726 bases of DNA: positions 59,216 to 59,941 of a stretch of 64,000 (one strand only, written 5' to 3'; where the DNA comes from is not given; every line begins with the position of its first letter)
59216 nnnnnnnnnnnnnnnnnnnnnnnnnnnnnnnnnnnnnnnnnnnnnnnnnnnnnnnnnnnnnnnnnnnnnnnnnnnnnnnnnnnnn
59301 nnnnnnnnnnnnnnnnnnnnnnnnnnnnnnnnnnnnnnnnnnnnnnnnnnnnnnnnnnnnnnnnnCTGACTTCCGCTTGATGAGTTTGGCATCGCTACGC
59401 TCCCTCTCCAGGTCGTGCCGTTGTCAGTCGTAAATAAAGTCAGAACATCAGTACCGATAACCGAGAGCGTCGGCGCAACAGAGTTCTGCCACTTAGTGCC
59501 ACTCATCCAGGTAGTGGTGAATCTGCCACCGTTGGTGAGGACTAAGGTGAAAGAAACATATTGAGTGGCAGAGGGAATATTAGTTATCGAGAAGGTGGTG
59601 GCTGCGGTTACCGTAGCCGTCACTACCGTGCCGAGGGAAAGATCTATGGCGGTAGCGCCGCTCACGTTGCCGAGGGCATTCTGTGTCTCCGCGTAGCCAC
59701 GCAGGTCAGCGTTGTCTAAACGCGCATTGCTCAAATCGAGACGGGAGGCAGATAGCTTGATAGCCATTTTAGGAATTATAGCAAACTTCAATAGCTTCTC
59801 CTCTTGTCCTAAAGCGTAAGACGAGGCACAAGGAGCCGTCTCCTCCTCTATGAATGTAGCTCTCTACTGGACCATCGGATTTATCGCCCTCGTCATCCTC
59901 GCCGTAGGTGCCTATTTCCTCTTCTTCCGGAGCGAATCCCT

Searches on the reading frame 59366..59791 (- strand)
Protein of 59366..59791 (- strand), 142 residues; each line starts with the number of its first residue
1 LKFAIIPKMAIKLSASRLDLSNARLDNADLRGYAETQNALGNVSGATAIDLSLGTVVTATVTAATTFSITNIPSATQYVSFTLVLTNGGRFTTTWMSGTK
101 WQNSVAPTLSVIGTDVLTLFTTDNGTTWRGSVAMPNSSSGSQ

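Call 15: search_protein_families(library=phrogs, proteins=[window:59366-59791:-], max_evalue=1)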
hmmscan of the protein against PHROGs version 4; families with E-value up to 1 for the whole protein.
seq(142 aa): 8 families
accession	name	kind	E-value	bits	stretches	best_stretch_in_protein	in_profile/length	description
phrog_9017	-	tail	6.3e-13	50.3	1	31-134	48-155/159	tail fiber protein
phrog_7760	-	tail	1.5e-11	45.5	1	40-134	120-219/223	tail fiber protein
phrog_24774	-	unknown function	6.8e-06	27.1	1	42-130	155-249/258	-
phrog_3904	-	tail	1.1e-05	24.9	1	40-134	997-1083/1086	tail fiber protein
phrog_19200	-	head and packaging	9.1e-05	22.9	1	42-132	170-263/268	virion structural protein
phrog_22179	-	tail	0.00011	22.8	1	60-132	165-238/244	tail fiber protein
phrog_32568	-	tail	0.00072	20.4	1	55-132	93-172/177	tail fiber protein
phrog_27998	-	tail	0.0013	19.4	1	41-130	102-199/207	tail fiber protein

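Call 16: search_solved_structures(query=window:59366-59791:-, max_evalue=10)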
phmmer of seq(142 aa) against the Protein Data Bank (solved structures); distinct sequences matched with E-value up to 10: 7.
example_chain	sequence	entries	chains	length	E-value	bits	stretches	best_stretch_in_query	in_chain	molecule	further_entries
5y6p_H1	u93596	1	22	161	0.18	15.2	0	29-79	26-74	beta_APC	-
2j8i_A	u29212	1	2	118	0.69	13.3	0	14-33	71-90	NP275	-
6yx7_BBB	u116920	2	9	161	1.2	12.6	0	24-61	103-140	Allophycocyanin beta | BETA SUBUNIT OF CYANOBACTERIAL ALLOPHYCOCYANIN PROTEIN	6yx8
8um0_A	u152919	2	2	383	1.4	12.4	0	78-139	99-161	Sialidase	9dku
8ub5_A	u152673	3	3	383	1.5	12.3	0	78-139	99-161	Sialidase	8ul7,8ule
4rmp_B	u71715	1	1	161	1.9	11.9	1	24-64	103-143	Allophycocyanin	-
2j8k_A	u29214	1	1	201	4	10.9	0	14-32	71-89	NP275-NP276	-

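Call 26: find_homologous_proteins(query=window:59366-59791:-)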
Query seq(142 aa) (142 aa): 13 proteins with E <= 0.001 among 35 candidates.
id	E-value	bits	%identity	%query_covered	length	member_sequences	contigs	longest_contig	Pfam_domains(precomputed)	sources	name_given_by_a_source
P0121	2.8e-41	158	59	94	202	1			PF00415.25,PF25390.2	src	-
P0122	7.1e-36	141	57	92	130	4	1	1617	-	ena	-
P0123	5.8e-34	135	58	92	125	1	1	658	-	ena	-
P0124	6.0e-34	135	58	92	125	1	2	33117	-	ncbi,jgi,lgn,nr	ncbi:MAG: hypothetical protein K0S38_238 [Candidatus Paceibacter sp.]|jgi:hypothetical protein|nr:hy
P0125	3.7e-33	132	58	91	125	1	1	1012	-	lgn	-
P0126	2.3e-29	120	54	80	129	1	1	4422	-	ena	-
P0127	1.9e-28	117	54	87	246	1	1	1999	-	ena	-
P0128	5.7e-27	112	51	82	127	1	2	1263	-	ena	-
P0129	1.0e-21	95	49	84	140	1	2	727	-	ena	-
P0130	2.0e-16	78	57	68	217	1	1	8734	-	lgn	-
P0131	9.4e-15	73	46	66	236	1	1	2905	-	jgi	jgi:hypothetical protein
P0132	1.1e-11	63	48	62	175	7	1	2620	-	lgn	-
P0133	1.2e-6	47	43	70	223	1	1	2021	PF26209.2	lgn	-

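Call 27: find_encoding_contigs(protein=P0124, flank=10000, max_places=3)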
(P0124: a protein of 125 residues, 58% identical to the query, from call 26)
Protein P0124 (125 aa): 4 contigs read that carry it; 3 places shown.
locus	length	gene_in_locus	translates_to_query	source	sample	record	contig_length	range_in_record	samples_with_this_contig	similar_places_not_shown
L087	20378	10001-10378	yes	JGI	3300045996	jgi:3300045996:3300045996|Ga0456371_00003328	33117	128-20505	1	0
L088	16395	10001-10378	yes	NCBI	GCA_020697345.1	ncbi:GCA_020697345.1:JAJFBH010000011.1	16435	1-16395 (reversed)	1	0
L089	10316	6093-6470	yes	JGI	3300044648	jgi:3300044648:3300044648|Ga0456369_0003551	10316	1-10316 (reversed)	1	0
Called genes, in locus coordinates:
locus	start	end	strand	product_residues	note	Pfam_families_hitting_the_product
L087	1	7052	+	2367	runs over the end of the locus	PF22632:BphC_D1 (faint), PF08309:LVIVD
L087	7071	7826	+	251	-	PF00902:TatC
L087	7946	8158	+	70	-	PF02416:TatA_B_E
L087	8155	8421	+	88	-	-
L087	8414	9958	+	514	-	PF00515:TPR_1 (faint), PF07719:TPR_2 (faint), PF13424:TPR_12 (faint), PF13432:TPR_16 (faint), PF13181:TPR_8 (faint), PF13431:TPR_17 (weak), PF14559:TPR_19 (faint), PF13844:Glyco_transf_41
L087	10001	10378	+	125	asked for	-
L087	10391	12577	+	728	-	-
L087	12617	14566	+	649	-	PF00685:Sulfotransfer_1, PF13469:Sulfotransfer_3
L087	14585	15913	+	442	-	PF13578:Methyltransf_24, PF00535:Glycos_transf_2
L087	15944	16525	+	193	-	-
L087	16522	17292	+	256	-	-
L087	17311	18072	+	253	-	PF00535:Glycos_transf_2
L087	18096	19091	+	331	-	-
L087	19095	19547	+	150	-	-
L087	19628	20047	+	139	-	-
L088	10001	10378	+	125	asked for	-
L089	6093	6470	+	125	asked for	-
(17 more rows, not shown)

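Call 28: find_encoding_contigs(protein=P0130, flank=8000, max_places=2)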
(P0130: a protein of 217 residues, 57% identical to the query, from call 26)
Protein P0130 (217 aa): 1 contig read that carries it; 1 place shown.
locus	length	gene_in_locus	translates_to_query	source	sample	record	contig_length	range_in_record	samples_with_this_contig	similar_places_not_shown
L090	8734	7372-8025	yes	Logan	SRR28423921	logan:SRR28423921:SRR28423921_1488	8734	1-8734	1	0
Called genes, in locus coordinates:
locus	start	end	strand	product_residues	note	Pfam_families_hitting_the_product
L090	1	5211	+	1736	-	?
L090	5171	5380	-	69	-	-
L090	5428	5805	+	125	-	-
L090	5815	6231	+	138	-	-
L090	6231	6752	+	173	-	-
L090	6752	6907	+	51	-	-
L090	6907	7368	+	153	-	-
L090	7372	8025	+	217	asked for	-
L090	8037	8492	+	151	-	-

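Call 32: search_protein_families(library=pfam, proteins=[P0133, window:59366-59791:-, P0124], max_evalue=5)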
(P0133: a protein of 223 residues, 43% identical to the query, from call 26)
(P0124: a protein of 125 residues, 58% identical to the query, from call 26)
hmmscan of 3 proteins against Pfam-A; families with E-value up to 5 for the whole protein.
P0133 (223 aa): 2 families
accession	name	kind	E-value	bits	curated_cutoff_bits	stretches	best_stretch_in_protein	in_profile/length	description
PF03889.18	ArfA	-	0.18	11.7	25.5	1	9-24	5-20/44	Alternative ribosome-rescue factor A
PF02012.26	BNR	-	0.52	11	27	1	204-213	1-10/12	BNR/Asp-box repeat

seq(142 aa): 3 families
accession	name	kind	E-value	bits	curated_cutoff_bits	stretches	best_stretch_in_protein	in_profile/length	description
PF19794.4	DUF6278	-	0.041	14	26.4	1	30-112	69-138/145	Family of unknown function (DUF6278)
PF00805.28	Pentapeptide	-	0.062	13.3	20.2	1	19-32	27-40/40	Pentapeptide repeats (8 copies)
PF02012.26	BNR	-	0.58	10.8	27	1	120-128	2-10/12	BNR/Asp-box repeat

P0124 (125 aa): 1 family
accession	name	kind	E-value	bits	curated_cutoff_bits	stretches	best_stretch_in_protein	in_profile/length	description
PF11316.14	Rhamno_transf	-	0.13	12.1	23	1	17-66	135-183/235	Putative rhamnosyl transferase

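Call 58: predict_structure(alignment_id=A2)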
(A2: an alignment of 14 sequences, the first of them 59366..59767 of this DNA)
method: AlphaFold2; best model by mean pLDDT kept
length: 134 residues; sequences in the alignment: 14
mean_pLDDT: 78.1   pTM: 0.67
mean pLDDT of the five models: 78.1, 73.2, 69.8, 68.5, 55.8
residues with pLDDT >= 90: 52; 70-90: 45; 50-70: 19; < 50: 18
segments of 3 or more residues with pLDDT < 50: 1-5, 7-11, 132-134
pLDDT, mean of each block of 10 residues (from residue 1): 45 51 63 94 91 93 81 91 87 83 82 90 81 40
secondary structure, 60 per line:
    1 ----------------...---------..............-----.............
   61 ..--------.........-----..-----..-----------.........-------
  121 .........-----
elements in order: E29-42 E48-62 E71-79 E105-113 E121-129

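Call 61: fold_search(model_id=the predicted structure, library=pdb)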
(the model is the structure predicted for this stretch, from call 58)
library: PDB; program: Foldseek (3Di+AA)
matches with E <= 10: 73; with E <= 0.001: 0
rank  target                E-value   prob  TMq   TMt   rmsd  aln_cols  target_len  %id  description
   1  24qj                  1.2e-03  1.00  0.45  0.15   4.4       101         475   12  Crystal structure of a tailspike depolymerase (Solidus_gp83) from Acinetobacter phage Solidus (released 2026-03-25)
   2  9ny6_C                3.7e-03  1.00  0.44  0.23   4.2       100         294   11  Pseudomonas phage Pa223 capsid spike (released 2025-08-06)
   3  8tmc_E                1.6e+00  0.16  0.20  0.08   6.9        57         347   12  Cryo-EM structure of CorA in complex with conformation-specific synthetic antibody C12 and 20 mM MgCl2, State MG20-2 (released 2025-02-12)
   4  2bbj_A                1.8e+00  0.15  0.19  0.08   7.0        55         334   13  Crystal structure of the CorA Mg2+ transporter (released 2005-12-13)
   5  8tmb_B                1.8e+00  0.15  0.20  0.08   6.9        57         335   12  Cryo-EM structure of CorA in complex with conformation-specific synthetic antibody C12 and 20 mM MgCl2, State MG20-1 (released 2025-02-12)
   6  8tmj_D                1.8e+00  0.15  0.19  0.08   7.1        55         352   13  Cryo-EM structure of CorA in complex with conformation-specific synthetic antibody C18 and 100 uM MgCl2, State MG0.1-2 (released 2025-02-12)
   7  8tmn_C                2.1e+00  0.14  0.20  0.08   7.0        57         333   12  Cryo-EM structure of magnesium depleted CorA in complex with conformation-specific synthetic antibody C18, State MGD-1 (released 2025-02-12)
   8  8tmi_E                2.4e+00  0.13  0.20  0.08   7.0        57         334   12  Cryo-EM structure of CorA in complex with conformation-specific synthetic antibody C18 and 100 uM MgCl2, State MG0.1-2 (released 2025-02-12)
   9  8tmb_D                2.5e+00  0.14  0.20  0.08   7.0        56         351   12  Cryo-EM structure of CorA in complex with conformation-specific synthetic antibody C12 and 20 mM MgCl2, State MG20-1 (released 2025-02-12)
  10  5t5i_C                2.7e+00  0.01  0.16  0.11  10.5       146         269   10  TUNGSTEN-CONTAINING FORMYLMETHANOFURAN DEHYDROGENASE FROM METHANOTHERMOBACTER WOLFEII, ORTHORHOMBIC FORM AT 1.9 A (released 2016-10-19)
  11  8tme_A                2.8e+00  0.12  0.19  0.08   8.8        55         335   16  Cryo-EM structure of CorA in complex with conformation-specific synthetic antibody C18 and 100 uM MgCl2, State MG0.1-1 (released 2025-02-12)
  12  8tmb_C                3.0e+00  0.10  0.19  0.08   6.7        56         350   16  Cryo-EM structure of CorA in complex with conformation-specific synthetic antibody C12 and 20 mM MgCl2, State MG20-1 (released 2025-02-12)
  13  8tme_E                3.4e+00  0.10  0.19  0.08   8.7        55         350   16  Cryo-EM structure of CorA in complex with conformation-specific synthetic antibody C18 and 100 uM MgCl2, State MG0.1-1 (released 2025-02-12)
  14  8tmd_E                3.6e+00  0.10  0.19  0.08   8.8        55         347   16  Cryo-EM structure of CorA in complex with conformation-specific synthetic antibody C18 and 100 uM MgCl2, State MG0.1-1 (released 2025-02-12)
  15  8boz_J                3.9e+00  0.13  0.25  0.17   6.9        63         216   14  structure of the Adherent-Invasive Escherichia coli Tle3/Tli3 T6SS effector/immunity complex (released 2023-02-08)
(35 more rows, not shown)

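Call 62: fold_search(model_id=the predicted structure, library=viral)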
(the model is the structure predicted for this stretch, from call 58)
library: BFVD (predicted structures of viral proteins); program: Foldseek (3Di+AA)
matches with E <= 10: 671; with E <= 0.001: 209
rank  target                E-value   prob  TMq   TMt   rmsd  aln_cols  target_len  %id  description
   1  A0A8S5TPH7            4.3e-12  1.00  0.69  0.28   2.5       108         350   42  Major tropism determinant [Podoviridae sp. ct2iq11]
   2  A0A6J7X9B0            7.9e-11  1.00  0.70  0.14   9.4       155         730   26  Uncharacterized protein [uncultured Caudovirales phage]
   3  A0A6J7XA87            1.1e-10  1.00  0.66  0.34   2.2       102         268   43  Uncharacterized protein [uncultured Caudovirales phage]
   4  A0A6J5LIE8            2.4e-10  1.00  0.67  0.11   9.3       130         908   34  Uncharacterized protein [uncultured Caudovirales phage]
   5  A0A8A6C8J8            3.1e-10  1.00  0.69  0.48   2.1       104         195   36  (no name in the UniProt tables at hand)
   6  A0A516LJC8            4.5e-10  1.00  0.69  0.32   2.2       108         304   33  (no name in the UniProt tables at hand)
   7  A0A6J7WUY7            4.5e-10  1.00  0.65  0.26   2.3       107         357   41  Uncharacterized protein [uncultured Caudovirales phage]
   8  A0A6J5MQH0            4.8e-10  1.00  0.70  0.19   6.9       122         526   33  Uncharacterized protein [uncultured Caudovirales phage]
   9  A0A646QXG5            5.4e-10  1.00  0.70  0.47   2.2       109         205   28  Putative fiber protein [Roseobacter phage CRP-4]
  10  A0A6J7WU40            6.9e-10  1.00  0.67  0.21   3.0       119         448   28  Collagen triple helix repeat [uncultured Caudovirales phage]
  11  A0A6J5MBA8            8.3e-10  1.00  0.70  0.45   2.2       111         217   29  Uncharacterized protein [uncultured Caudovirales phage]
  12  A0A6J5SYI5            8.9e-10  1.00  0.70  0.38   2.2       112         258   34  Uncharacterized protein [uncultured Caudovirales phage]
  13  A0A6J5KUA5            1.8e-09  1.00  0.64  0.21   4.5       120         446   36  Uncharacterized protein [uncultured Caudovirales phage]
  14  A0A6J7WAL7            1.8e-09  1.00  0.62  0.41   3.6       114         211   37  Uncharacterized protein [uncultured Caudovirales phage]
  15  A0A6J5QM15            2.5e-09  1.00  0.64  0.39   2.6       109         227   37  Uncharacterized protein [uncultured Caudovirales phage]
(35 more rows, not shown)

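Call 81: search_protein_representatives(alignment_id=A2)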
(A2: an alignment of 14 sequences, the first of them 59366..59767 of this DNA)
Query: 14 sequences, 139 profile positions. Proteins with E-value up to 0.001 (for the whole library): 21590; up to 1e-10: 9457; up to 1e-30: 710. The best 150 are listed.
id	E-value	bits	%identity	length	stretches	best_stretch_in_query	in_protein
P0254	5.2e-75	266.1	-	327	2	13-138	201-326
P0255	4.1e-64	230.8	-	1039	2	26-134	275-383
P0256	1.6e-63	228.9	-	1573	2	22-132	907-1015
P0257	5.2e-62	224.0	-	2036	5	10-137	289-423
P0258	1.9e-59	215.7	-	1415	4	17-137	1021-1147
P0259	5.6e-57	207.7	-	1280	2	20-136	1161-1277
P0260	1.0e-54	200.4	-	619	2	42-135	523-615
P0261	3.1e-52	192.3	-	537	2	22-132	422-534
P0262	1.8e-51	189.9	-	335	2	34-136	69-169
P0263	1.2e-49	184.0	-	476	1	10-138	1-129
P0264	4.3e-48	178.9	-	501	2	12-130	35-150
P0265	1.1e-47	177.6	-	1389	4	28-135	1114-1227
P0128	1.1e-47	177.5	-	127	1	23-139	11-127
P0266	1.8e-46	173.7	-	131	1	25-138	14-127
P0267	2.8e-46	173.0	-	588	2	28-135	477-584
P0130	3.8e-37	143.5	-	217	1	24-138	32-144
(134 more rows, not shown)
